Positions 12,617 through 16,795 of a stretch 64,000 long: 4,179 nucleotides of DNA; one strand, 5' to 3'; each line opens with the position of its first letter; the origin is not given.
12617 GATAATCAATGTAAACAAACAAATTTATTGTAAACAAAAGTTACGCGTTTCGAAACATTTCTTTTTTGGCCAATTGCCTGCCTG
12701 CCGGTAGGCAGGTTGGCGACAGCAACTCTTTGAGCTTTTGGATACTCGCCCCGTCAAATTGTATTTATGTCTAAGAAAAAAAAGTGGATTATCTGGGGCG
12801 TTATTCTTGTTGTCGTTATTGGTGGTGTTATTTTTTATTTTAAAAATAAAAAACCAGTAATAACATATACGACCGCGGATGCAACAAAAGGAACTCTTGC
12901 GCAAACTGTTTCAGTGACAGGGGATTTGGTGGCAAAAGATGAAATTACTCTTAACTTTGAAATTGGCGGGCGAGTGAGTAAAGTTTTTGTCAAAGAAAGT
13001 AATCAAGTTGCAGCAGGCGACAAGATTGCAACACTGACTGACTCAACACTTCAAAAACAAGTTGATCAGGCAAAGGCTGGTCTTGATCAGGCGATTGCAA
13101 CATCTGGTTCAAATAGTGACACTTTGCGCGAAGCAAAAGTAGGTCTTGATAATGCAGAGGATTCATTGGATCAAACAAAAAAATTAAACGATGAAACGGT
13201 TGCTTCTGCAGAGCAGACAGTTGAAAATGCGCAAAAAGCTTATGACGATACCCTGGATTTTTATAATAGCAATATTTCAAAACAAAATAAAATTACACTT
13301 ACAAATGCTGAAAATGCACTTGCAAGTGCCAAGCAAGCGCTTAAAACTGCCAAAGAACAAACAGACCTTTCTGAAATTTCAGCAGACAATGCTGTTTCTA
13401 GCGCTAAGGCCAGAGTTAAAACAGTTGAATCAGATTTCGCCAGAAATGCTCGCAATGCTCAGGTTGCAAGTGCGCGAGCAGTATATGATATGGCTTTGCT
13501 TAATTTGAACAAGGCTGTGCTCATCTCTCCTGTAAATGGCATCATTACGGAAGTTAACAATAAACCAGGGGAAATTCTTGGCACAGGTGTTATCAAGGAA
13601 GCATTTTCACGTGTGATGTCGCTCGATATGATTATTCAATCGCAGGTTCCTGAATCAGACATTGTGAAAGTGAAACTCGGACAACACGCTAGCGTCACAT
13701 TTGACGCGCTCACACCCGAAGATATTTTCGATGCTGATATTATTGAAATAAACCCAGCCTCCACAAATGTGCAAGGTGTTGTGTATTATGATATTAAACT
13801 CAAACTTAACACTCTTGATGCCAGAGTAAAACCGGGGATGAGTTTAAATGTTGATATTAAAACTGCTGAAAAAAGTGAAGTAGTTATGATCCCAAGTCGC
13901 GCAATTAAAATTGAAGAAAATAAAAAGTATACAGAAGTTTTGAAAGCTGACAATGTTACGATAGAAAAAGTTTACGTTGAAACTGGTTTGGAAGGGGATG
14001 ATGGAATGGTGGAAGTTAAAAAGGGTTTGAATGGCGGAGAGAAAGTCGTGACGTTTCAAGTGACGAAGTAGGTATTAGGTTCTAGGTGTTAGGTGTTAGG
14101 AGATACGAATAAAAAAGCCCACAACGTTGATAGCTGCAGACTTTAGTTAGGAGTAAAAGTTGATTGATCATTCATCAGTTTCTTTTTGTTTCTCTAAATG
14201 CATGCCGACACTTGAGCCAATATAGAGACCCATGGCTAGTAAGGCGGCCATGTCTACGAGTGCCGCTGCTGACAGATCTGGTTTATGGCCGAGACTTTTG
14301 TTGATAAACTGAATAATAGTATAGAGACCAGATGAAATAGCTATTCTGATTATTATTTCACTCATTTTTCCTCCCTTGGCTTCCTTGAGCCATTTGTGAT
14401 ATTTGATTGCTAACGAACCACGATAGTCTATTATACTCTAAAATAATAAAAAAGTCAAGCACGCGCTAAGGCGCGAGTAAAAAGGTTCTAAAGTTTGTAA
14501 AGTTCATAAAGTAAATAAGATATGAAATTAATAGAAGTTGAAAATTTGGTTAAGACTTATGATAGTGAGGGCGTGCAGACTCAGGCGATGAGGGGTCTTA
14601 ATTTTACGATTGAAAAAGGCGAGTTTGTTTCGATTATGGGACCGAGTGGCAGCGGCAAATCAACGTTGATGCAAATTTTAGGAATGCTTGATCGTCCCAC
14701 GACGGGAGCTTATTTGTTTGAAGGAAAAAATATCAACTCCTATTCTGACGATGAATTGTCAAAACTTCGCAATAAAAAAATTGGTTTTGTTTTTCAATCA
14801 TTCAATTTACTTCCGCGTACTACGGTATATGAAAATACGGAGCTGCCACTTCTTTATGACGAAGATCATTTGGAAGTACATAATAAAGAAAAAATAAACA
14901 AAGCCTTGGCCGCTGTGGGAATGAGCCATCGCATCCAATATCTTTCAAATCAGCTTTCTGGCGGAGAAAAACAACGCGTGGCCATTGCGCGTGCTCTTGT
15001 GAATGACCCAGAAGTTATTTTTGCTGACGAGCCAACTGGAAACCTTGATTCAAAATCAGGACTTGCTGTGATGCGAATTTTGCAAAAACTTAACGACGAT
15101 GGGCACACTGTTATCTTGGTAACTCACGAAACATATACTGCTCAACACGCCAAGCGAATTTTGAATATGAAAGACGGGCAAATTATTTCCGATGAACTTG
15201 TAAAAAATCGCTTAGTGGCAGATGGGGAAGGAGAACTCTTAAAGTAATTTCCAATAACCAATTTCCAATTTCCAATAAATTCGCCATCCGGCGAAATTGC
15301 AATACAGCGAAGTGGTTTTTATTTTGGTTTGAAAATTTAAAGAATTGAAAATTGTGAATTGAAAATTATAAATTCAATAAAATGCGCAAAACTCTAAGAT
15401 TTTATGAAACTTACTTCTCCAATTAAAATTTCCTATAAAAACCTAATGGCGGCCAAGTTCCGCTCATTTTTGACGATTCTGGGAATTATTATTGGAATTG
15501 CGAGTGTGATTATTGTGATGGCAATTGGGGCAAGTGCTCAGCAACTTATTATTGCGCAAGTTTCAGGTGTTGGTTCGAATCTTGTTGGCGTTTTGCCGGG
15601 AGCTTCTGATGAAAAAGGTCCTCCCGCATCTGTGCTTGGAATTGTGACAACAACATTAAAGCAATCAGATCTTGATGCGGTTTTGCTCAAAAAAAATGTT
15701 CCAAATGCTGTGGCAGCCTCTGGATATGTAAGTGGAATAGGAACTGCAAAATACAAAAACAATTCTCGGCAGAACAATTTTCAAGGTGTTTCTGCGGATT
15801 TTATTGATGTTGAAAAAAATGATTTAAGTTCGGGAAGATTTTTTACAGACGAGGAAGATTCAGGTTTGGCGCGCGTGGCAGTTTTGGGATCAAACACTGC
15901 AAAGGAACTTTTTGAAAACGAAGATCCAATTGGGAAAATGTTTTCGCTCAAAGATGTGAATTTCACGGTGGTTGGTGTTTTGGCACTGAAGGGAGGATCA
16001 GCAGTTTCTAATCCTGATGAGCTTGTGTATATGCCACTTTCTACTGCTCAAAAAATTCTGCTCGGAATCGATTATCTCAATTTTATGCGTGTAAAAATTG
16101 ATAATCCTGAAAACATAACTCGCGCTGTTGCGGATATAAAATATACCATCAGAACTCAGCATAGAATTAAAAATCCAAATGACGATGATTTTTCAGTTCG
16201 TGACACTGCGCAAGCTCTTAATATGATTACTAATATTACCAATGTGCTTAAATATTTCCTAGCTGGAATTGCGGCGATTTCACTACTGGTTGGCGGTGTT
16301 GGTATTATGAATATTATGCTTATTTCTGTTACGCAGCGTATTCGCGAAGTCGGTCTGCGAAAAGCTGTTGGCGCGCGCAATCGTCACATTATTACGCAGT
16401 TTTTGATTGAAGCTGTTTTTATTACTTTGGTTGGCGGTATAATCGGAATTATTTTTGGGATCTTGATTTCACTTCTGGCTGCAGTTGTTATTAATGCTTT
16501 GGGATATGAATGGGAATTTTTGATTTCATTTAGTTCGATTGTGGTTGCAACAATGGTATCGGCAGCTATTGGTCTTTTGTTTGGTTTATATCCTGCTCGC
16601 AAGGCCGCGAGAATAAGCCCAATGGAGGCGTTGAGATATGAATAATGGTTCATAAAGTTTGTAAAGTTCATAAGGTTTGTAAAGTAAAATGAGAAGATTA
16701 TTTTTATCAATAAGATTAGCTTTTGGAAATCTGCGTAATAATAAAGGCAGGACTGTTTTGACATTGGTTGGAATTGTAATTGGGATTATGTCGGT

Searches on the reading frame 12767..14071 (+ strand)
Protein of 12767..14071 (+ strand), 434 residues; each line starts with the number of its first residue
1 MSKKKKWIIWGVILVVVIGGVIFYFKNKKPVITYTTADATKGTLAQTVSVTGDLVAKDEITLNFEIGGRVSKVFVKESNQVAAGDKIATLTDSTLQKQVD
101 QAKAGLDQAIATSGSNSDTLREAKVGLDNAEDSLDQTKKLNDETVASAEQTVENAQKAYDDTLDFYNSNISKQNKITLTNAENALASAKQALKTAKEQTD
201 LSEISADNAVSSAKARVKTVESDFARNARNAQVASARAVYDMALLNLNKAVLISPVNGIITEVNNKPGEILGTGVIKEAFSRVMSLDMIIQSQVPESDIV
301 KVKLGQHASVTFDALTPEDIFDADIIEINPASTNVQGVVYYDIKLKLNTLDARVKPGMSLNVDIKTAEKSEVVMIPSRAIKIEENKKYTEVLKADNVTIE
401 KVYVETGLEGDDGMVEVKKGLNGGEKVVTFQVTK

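Call 16: search_protein_families(library=pfam, proteins=[window:12767-14071:+])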
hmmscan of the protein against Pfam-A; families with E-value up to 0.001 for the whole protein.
window:12767-14071:+ (434 aa): 3 families
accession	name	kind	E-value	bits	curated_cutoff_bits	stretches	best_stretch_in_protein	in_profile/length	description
PF13437.12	HlyD_3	-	1.2e-08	36.1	22.2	1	252-354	2-103/106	HlyD family secretion protein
PF16576.10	HlyD_D23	-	1.9e-07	31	30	1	180-358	58-212/214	Barrel-sandwich domain of CusB or HlyD membrane-fusion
PF13533.13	Biotin_lipoyl_2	-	1.4e-05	25.2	29.8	0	61-91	2-32/32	Biotin-lipoyl like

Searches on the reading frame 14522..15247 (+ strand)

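Call 16: search_protein_families(library=pfam, proteins=[window:14522-15247:+])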
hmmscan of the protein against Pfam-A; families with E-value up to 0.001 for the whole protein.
window:14522-15247:+ (241 aa): 6 families
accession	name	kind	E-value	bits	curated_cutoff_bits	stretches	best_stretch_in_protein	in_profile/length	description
PF00005.33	ABC_tran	-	1.6e-36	126.3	25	1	24-172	2-136/137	ABC transporter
PF13304.12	AAA_21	-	1.7e-07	32.1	27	1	36-103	2-72/304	AAA domain, putative AbiEii toxin, Type IV TA system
PF02463.25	SMC_N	-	6.2e-07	29.5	40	0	122-217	120-212/220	RecF/RecN/SMC N terminal domain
PF20720.3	nSTAND3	-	0.00029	21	27.2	0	18-53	2-37/155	Novel STAND NTPase 3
PF13555.12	AAA_29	-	0.00037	20.6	27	1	27-50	16-39/61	P-loop containing region of AAA domain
PF25199.1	nSTAND_NTPase5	-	0.00087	19.6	34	0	31-90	39-101/145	Novel STAND NTPase 5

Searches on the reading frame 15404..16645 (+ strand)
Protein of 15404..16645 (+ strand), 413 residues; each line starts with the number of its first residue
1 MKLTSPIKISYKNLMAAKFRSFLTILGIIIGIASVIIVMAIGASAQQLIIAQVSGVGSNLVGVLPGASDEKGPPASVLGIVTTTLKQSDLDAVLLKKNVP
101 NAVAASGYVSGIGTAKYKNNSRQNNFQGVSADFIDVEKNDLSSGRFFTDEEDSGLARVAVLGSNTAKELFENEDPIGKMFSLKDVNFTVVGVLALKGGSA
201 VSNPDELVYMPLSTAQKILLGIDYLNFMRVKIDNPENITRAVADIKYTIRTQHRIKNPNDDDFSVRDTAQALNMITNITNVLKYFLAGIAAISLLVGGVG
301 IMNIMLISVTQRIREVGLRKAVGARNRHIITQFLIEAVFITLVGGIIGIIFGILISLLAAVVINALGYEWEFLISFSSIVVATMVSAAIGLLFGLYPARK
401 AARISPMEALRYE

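Call 16: search_protein_families(library=pfam, proteins=[window:15404-16645:+])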
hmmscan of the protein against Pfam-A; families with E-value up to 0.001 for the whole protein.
window:15404-16645:+ (413 aa): 2 families
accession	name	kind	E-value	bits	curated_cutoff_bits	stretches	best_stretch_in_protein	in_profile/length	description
PF12704.14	MacB_PCD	-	5.6e-43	148.1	27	1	21-246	1-205/207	MacB-like periplasmic core domain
PF02687.27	FtsX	-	1.3e-22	80.5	25.5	1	289-406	3-120/120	FtsX-like permease C-terminal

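Call 28: find_encoding_contigs(protein=window:15404-16645:+, flank=10000, max_places=6)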
Protein window:15404-16645:+ (413 aa): 23 contigs read that carry it; 5 places shown.
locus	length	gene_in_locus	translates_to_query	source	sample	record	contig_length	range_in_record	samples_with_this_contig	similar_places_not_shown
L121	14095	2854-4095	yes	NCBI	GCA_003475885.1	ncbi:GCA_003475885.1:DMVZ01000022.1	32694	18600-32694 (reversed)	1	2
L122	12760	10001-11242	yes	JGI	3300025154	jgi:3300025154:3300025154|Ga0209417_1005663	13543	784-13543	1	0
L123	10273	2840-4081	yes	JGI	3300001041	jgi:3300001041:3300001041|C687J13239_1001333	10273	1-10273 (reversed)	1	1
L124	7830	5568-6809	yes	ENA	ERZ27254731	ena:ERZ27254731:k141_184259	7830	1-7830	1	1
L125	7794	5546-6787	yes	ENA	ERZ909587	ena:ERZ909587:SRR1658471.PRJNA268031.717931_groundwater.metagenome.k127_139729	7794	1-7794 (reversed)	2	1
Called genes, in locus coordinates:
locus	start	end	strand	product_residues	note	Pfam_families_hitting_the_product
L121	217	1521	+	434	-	PF25954:Beta-barrel_RND_2 (weak), PF25990:Beta-barrel_YknX (weak), PF26002:Beta-barrel_AprE (weak)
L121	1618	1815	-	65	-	-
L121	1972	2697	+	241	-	PF02463:SMC_N (faint), PF00005:ABC_tran, PF13304:AAA_21 (faint)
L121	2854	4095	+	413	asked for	PF12704:MacB_PCD, PF02687:FtsX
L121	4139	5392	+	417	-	PF12704:MacB_PCD, PF02687:FtsX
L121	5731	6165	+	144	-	-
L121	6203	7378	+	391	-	PF13462:Thioredoxin_4, PF01323:DSBA (weak)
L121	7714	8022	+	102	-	-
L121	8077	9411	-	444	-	PF01266:DAO, PF06039:Mqo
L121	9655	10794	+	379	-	PF00155:Aminotran_1_2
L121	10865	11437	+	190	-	PF01558:POR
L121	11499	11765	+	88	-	PF12797:Fer4_2 (weak), PF00037:Fer4 (weak), PF12837:Fer4_6 (weak), PF13237:Fer4_10, PF14697:Fer4_21, PF12838:Fer4_7, PF13187:Fer4_9, PF00037:Fer4, +6 more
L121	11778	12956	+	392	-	PF01855:POR_N, PF17147:PFOR_II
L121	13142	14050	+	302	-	PF02775:TPP_enzyme_C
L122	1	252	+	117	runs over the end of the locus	PF13083:KH_KhpA-B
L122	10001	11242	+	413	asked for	PF12704:MacB_PCD, PF02687:FtsX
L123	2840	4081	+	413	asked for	PF12704:MacB_PCD, PF02687:FtsX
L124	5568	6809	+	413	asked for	PF12704:MacB_PCD, PF02687:FtsX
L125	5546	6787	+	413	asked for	PF12704:MacB_PCD, PF02687:FtsX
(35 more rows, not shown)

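Call 36: find_related_loci(query=window:15404-16645:+, collection=metagenome_contigs, flank=5000)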
Query window:15404-16645:+ (413 aa) in metagenome_contigs; peptide patterns used: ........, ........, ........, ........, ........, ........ (x = any residue, [..] = any of these).
248 stretches matched a pattern; 77 encode a relative of the query (tblastn E <= 1e-3); 77 distinct loci.
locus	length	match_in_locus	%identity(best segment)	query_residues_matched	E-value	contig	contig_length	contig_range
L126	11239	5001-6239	99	1-413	0e+0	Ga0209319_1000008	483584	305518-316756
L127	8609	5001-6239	93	1-413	0e+0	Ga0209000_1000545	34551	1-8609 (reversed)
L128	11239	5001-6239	93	1-413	0e+0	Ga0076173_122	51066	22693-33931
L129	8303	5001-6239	87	1-413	0e+0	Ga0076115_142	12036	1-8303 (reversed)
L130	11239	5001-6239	88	1-413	0e+0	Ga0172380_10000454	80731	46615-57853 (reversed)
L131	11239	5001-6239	87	1-413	0e+0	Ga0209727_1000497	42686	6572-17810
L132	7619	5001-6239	77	1-413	0e+0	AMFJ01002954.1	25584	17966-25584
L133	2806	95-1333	73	1-413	0e+0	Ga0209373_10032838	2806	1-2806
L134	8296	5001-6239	75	1-413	0e+0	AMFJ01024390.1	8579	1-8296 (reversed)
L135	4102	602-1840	78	1-413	0e+0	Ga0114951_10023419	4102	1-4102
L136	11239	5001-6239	77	1-413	0e+0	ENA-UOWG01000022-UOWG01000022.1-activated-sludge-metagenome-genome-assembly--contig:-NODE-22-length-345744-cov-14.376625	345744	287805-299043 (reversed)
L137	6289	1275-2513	75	1-413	0e+0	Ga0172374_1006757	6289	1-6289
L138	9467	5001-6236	73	2-413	0e+0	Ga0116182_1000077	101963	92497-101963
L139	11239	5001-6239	77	1-413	0e+0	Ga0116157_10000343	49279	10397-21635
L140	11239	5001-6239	77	1-413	0e+0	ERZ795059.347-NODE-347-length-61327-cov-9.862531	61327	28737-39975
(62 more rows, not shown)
